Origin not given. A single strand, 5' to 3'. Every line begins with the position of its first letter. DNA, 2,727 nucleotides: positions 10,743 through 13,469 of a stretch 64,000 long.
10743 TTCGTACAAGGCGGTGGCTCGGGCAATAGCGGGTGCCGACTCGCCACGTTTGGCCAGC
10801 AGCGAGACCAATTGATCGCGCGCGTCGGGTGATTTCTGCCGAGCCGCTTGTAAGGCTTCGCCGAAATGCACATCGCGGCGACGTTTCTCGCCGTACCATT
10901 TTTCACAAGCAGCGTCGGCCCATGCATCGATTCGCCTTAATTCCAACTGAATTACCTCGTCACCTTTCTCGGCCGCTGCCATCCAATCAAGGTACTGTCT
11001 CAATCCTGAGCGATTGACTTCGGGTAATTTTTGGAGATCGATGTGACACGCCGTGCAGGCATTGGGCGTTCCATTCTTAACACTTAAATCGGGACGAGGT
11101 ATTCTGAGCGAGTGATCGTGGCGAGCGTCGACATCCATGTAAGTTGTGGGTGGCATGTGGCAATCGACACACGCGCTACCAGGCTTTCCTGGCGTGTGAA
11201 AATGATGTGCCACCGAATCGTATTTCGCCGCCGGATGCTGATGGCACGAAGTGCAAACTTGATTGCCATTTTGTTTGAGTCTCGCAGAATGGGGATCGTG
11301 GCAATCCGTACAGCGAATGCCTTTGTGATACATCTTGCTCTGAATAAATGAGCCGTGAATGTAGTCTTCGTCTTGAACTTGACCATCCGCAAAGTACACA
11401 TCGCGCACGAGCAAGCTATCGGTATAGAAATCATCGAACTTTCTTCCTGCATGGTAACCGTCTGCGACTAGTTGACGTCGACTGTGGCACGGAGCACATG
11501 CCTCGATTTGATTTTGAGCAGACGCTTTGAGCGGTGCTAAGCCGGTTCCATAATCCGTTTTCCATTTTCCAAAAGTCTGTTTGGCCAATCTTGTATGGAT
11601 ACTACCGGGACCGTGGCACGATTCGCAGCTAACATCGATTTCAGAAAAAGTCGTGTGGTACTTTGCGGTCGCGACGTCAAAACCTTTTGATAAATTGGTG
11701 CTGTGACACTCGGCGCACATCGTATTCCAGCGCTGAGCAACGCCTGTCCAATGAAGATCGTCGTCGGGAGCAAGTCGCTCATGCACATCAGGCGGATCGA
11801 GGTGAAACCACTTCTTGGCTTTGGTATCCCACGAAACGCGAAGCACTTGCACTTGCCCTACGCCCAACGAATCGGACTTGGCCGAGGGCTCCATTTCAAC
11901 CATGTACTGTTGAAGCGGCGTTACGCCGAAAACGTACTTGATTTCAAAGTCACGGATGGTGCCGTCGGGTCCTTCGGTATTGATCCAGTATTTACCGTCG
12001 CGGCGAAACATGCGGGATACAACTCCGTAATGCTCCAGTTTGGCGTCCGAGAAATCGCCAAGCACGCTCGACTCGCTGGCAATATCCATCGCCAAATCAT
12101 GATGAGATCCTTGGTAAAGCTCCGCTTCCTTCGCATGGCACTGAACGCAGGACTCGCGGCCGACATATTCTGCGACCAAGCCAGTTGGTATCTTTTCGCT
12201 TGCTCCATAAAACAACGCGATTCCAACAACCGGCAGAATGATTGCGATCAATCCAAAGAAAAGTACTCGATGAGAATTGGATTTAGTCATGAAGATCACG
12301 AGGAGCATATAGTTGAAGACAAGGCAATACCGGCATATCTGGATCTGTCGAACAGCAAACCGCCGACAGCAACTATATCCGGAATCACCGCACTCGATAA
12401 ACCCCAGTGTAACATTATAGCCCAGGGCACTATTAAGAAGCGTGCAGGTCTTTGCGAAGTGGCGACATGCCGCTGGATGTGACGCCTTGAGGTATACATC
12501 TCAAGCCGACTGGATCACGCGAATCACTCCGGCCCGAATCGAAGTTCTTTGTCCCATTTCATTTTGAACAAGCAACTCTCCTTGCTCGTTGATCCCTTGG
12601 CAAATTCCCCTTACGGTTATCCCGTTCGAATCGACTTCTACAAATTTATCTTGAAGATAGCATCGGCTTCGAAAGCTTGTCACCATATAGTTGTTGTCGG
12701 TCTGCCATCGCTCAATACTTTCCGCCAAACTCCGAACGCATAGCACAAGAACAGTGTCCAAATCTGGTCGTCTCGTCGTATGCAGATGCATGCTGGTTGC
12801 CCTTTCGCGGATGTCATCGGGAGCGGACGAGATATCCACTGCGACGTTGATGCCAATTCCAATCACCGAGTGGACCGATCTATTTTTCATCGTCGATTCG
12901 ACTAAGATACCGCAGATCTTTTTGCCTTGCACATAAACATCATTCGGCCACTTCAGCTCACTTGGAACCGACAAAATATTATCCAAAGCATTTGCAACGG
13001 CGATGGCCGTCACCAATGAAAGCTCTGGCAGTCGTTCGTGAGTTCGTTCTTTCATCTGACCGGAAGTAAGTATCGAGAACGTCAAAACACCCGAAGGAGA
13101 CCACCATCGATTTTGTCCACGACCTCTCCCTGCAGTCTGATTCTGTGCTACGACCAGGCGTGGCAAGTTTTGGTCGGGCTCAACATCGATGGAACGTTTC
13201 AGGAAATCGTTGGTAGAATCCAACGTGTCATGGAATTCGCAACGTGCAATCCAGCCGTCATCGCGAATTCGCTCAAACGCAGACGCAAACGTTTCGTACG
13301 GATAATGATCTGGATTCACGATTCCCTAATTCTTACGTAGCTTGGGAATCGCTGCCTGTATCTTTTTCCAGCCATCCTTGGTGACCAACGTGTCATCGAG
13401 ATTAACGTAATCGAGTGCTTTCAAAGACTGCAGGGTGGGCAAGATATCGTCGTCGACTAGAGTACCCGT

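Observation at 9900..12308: Membrane-anchored octaheme cytochrome c fused to a ~350-aa TPR/HEAT-like repeat domain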

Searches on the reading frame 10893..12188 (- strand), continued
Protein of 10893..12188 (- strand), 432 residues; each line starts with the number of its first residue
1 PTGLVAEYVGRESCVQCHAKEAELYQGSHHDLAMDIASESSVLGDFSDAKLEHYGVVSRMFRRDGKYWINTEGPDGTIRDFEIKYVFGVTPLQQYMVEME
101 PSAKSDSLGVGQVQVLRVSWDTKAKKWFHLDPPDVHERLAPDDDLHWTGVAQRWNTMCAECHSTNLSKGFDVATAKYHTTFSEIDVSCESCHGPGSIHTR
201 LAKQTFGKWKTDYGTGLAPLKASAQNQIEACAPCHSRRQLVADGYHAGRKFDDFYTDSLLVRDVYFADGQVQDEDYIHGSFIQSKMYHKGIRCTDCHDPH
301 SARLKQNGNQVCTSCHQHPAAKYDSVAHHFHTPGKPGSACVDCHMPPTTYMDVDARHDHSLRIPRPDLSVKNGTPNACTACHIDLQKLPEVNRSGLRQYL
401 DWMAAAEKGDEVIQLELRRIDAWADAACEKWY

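Call 55: search_solved_structures(query=A4, max_evalue=1, show_alignments=4)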
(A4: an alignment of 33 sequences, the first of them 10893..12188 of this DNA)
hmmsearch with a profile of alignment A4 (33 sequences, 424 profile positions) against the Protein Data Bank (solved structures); distinct sequences matched with E-value up to 1: 35.
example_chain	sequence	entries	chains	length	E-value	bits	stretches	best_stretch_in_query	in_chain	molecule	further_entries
6i5b_A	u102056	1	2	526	6.9e-26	94.4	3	278-408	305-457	Uncharacterized protein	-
6qvm_A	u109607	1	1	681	2.7e-17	66.1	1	136-397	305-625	Multiheme cytochrome cf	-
6r2q_A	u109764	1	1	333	3.9e-09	39.2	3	273-335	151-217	Cystathionine beta-synthase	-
1bvb_A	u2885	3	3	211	1.1e-06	31.1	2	5-37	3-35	CYTOCHROME C-554 | CYTOCHROME C554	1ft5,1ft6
4rkm_A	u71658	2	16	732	9.5e-06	28.1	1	4-50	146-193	MccA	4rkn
28pb_A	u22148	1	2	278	1.5e-05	27.4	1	274-339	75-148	Cytochrome c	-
1fs7_A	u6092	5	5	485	1.7e-05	27.2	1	320-417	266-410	CYTOCHROME C NITRITE REDUCTASE | Cytochrome c-552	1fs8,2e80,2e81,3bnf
3bng_A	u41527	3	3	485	1.9e-05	27.1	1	320-417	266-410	Cytochrome c-552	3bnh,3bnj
1fs9_A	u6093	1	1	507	2e-05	27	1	320-417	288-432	CYTOCHROME C NITRITE REDUCTASE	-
6v0a_A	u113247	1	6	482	2.2e-05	26.9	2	322-404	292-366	Nitrite reductase (cytochrome; ammonia-forming)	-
5ze8_A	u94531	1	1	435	0.00013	24.3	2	8-66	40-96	cytochrome c552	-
3ubr_A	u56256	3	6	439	0.00037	22.8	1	145-339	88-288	Cytochrome c-552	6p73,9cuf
2yxc_A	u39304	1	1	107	0.00094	21.5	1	268-333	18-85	Cytochrome c3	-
8bcx_A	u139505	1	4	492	0.0011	21.3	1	322-392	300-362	Nitrite reductase (cytochrome; ammonia-forming)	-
1wr5_A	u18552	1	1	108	0.0037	19.5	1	276-333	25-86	Cytochrome c3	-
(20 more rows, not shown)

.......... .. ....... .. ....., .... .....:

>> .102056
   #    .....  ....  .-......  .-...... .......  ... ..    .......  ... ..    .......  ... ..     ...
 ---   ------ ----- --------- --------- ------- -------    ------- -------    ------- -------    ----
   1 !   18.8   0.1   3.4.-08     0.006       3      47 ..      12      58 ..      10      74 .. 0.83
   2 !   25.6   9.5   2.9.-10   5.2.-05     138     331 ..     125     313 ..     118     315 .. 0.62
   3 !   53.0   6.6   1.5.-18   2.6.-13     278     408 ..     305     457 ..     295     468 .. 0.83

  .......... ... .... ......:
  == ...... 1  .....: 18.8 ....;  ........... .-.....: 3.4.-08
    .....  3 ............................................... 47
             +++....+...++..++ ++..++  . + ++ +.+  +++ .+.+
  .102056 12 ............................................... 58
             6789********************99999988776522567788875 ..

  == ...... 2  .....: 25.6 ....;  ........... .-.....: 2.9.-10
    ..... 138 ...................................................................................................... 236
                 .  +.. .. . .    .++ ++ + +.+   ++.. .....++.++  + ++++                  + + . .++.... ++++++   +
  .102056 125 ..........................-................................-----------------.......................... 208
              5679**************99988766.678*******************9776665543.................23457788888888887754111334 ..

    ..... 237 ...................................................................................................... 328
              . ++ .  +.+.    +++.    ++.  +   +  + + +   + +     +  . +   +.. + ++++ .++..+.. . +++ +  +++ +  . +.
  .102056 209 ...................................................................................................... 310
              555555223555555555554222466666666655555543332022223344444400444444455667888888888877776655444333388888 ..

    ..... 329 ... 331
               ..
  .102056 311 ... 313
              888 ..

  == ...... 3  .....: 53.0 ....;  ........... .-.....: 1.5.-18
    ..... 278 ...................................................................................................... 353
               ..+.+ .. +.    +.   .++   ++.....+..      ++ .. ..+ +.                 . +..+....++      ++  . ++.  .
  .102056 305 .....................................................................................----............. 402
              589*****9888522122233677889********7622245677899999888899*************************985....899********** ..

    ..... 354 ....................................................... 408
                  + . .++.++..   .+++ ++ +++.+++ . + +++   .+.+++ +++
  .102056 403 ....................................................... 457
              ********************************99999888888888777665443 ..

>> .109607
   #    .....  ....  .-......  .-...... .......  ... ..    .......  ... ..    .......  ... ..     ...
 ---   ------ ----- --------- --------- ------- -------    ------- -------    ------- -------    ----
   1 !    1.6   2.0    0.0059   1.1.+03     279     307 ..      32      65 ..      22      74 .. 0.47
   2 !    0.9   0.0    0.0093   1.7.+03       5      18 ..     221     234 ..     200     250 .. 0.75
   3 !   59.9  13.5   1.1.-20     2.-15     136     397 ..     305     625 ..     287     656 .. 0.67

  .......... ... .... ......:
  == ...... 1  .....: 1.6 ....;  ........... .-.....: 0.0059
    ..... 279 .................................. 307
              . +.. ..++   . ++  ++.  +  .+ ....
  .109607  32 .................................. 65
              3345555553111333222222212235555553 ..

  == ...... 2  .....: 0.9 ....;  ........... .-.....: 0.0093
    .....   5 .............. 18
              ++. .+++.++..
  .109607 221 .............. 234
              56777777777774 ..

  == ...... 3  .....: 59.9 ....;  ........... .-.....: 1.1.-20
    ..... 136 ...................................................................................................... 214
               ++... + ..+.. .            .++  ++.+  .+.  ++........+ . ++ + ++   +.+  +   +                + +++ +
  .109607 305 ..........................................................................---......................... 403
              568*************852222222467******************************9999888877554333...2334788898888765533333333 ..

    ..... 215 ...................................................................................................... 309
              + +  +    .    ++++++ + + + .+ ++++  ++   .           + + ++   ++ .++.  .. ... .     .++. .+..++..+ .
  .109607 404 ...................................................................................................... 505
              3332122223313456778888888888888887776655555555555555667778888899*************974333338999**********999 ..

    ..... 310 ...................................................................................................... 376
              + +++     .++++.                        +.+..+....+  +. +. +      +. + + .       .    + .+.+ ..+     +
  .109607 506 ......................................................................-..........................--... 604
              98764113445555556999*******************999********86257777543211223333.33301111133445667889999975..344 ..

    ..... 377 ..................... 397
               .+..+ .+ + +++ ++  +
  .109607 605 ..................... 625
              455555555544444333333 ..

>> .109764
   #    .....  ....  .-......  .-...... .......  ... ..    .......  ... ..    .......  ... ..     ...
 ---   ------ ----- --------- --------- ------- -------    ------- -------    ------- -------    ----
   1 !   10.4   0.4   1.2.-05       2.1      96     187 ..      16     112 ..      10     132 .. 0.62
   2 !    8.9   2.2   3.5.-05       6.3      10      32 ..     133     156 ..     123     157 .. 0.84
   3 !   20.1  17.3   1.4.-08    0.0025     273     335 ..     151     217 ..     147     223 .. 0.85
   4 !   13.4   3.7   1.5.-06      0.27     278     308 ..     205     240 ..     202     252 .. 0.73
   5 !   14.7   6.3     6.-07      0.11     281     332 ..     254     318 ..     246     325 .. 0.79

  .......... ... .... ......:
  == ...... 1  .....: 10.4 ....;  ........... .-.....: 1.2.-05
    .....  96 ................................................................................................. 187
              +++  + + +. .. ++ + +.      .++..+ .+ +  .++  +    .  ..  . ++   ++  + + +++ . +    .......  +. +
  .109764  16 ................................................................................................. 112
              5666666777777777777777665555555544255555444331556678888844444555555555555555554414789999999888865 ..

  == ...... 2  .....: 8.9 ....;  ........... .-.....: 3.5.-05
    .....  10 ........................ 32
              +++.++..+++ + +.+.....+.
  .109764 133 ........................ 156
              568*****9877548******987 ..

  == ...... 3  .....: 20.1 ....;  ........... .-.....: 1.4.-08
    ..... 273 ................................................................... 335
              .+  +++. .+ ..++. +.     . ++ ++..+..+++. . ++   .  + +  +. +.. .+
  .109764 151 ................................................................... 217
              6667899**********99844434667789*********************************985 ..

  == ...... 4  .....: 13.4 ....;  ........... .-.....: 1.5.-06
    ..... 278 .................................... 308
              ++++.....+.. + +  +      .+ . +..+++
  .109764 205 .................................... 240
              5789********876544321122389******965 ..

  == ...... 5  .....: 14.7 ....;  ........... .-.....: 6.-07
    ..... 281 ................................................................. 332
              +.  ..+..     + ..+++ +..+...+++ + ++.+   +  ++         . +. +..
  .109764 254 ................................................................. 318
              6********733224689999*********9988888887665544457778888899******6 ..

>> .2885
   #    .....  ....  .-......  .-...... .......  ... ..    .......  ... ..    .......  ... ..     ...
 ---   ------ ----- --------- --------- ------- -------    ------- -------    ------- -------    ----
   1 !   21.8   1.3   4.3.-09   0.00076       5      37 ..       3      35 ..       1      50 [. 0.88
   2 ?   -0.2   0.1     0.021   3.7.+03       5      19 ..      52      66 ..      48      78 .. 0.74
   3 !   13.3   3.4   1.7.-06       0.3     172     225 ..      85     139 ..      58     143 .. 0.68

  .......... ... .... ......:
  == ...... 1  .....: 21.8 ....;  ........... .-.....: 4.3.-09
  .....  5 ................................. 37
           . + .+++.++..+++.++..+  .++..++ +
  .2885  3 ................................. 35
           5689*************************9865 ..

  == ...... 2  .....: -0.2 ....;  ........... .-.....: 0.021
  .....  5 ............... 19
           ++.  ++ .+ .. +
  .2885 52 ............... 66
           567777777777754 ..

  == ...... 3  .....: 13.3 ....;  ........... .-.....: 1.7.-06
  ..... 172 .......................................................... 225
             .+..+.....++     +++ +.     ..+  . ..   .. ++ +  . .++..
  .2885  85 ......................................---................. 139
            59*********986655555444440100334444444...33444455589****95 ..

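Call 78: search_protein_families(library=ncbifam, proteins=[L053:9357-9881:+, L053:7283-8668:+, L026:1156-2757:-, L026:51-1106:-, L052:15666-16469:+, L053:9881-12190:+], max_evalue=0.00001)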
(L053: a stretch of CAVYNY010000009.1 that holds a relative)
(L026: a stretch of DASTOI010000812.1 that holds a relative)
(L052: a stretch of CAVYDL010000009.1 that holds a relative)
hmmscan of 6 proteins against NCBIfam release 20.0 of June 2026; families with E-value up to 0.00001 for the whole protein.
L053:9357-9881:+ (174 aa): 8 families
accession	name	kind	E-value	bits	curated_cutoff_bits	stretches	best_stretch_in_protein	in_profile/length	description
NF010001.0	PRK13474.1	subfamily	2.3e-19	69.4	154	1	93-153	103-163/178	cytochrome b6-f complex iron-sulfur subunit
NF045928.1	Cytb6fFeSPetC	equivalog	2.7e-19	69.2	250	1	92-149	103-161/179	cytochrome b6-f complex iron-sulfur subunit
TIGR01416.1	Rieske_proteo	equivalog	6.7e-14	52.3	97.4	1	90-145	109-168/176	ubiquinol-cytochrome c reductase iron-sulfur subunit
NF050121.1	bc1_QcrA_actin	exception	5.5e-12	45.8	275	1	88-144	238-297/319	cytochrome bc1 complex Rieske iron-sulfur subunit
NF007422.0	PRK09965.1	equivalog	3e-09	36.9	113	1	86-154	31-101/106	bifunctional 3-phenylpropionate/cinnamic acid dioxygenase ferredoxin subunit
TIGR02694.1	arsenite_ox_S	equivalog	5e-07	29.7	95.65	1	89-124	50-85/129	arsenate reductase (azurin) small subunit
NF041174.1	SDX_Thmprot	equivalog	3.3e-06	27.2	170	1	82-133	29-81/109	sulredoxin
NF042948.2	3PPDioc_HcaC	equivalog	9.4e-06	25.9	150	0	86-153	32-102/105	3-phenylpropionate/cinnamic acid dioxygenase ferredoxin subunit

L053:7283-8668:+ (461 aa): 5 families
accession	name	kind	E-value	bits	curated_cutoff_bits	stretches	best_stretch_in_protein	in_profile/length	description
NF040969.1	cytb_ExtP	equivalog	2.1e-84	282.5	290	1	39-240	2-203/205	selenite/tellurite reduction operon b-type cytochrome ExtP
NF002990.0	PRK03735.1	subfamily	1.4e-57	195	325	1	31-237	11-217/223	cytochrome b6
NF050120.1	bc1_QcrB_actin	exception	2.1e-28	99.5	500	1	92-282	73-261/458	cytochrome bc1 complex cytochrome b subunit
NF041076.1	cyt_b_SoxC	equivalog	1.1e-20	74.1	740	1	64-231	30-192/542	proton pump complex cytochrome B SoxC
NF040970.1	memb_ExtQ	equivalog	1.2e-12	48.2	150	1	272-378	17-120/134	selenite/tellurite reduction operon b-type cytochrome membrane protein ExtQ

L026:1156-2757:- (533 aa): 5 families
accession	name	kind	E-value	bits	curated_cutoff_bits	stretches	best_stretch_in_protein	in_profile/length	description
NF010322.0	PRK13759.1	equivalog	5.8e-27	94.3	481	2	48-185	4-134/486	arylsulfatase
TIGR03417.1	chol_sulfatase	equivalog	4e-22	78.8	433.45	2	50-250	2-185/500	choline-sulfatase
NF045661.1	HdlasePehA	equivalog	2.6e-10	39.5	900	0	282-381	288-381/506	phosphoric/sulfuric ester hydrolase PehA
NF052527.1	Mn_arylsulf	exception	2.8e-09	36.4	850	0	50-156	1-103/479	manganese-dependent arylsulfatase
NF038282.1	LapC_YejM_PbgA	exception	5.3e-06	25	825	1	227-373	369-498/584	LPS biosynthesis-modulating metalloenzyme YejM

L026:51-1106:- (351 aa): 1 family
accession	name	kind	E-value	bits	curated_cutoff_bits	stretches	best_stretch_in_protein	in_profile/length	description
TIGR01488.1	HAD-SF-IB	subfamily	6e-06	26.3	45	0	185-287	76-175/177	HAD-IB family phosphatase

L052:15666-16469:+ (267 aa): 0 families

L053:9881-12190:+ (769 aa): 14 families
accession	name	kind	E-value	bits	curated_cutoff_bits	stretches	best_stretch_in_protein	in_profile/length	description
NF040959.1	MamA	equivalog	1.1e-19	70.7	200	2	620-730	77-187/204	magnetosome protein MamA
TIGR02521.1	type_IV_pilW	equivalog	1.4e-17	64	154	1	579-744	30-197/234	type IV pilus biogenesis/stability protein PilW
TIGR02917.1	PEP_TPR_lipo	equivalog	2.3e-17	62.2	312.2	2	653-757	368-472/899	XrtA/PEP-CTERM system TPR-repeat protein PrsT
NF041028.1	decahem_GSU2203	exception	1.2e-15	57.6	325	1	177-270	37-119/317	GSU2203 family decaheme c-type cytochrome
NF041198.1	UshA_like_PCGU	equivalog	3.2e-13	49.1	275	1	170-225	436-491/519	UshA-like (seleno)protein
NF033920.0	C39_PA2778_fam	equivalog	3.5e-10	39.7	150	0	556-641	166-251/255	PA2778 family cysteine peptidase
TIGR02552.1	LcrH_SycD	equivalog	8.4e-10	38.5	104.8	0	624-716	28-120/136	SycD/LcrH family type III secretion system chaperone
NF033762.1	social_mot_Tgl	equivalog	1.4e-09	37.7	225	1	524-640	8-126/252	social motility TPR repeat lipoprotein Tgl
TIGR03508.1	decahem_SO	subfamily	2.4e-08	33.8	192.2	1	178-262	4-83/258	DmsE family decaheme c-type cytochrome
NF008757.0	PRK11788.1-5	equivalog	5.5e-08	32.4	363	1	558-701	192-335/388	lipopolysaccharide assembly protein LapB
TIGR02795.1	tol_pal_ybgF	equivalog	1e-07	32.6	90.1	0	558-646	14-108/119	tol-pal system protein YbgF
NF002725.1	PRK02603.1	equivalog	2e-07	31.2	143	1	560-635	49-127/173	photosystem I assembly protein Ycf3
NF047507.1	TPR_BatC_Lepto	exception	5.2e-07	29.4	175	0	582-626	98-142/214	TPR repeat-containing protein BatC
NF033758.1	gliding_GltE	equivalog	1.3e-06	27.7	225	0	568-645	74-151/411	adventurous gliding motility TPR repeat lipoprotein GltE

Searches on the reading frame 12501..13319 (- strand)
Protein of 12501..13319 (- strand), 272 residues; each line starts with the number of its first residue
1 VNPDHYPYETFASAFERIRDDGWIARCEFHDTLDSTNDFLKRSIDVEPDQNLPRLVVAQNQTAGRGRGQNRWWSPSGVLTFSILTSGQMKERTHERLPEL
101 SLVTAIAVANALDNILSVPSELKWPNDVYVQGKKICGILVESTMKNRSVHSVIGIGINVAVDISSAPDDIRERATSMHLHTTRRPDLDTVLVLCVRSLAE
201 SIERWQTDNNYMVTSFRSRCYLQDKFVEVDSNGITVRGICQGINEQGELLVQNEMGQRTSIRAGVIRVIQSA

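Call 31: search_protein_families(library=pfam, proteins=[window:12501-13319:-], max_evalue=0.001)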
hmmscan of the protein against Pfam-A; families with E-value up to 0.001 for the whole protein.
window:12501-13319:- (272 aa): 1 family
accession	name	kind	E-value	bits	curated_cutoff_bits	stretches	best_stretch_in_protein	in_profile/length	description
PF03099.24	BPL_LplA_LipB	-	3.1e-29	102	21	1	33-158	5-133/133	Biotin/lipoate A/B protein ligase family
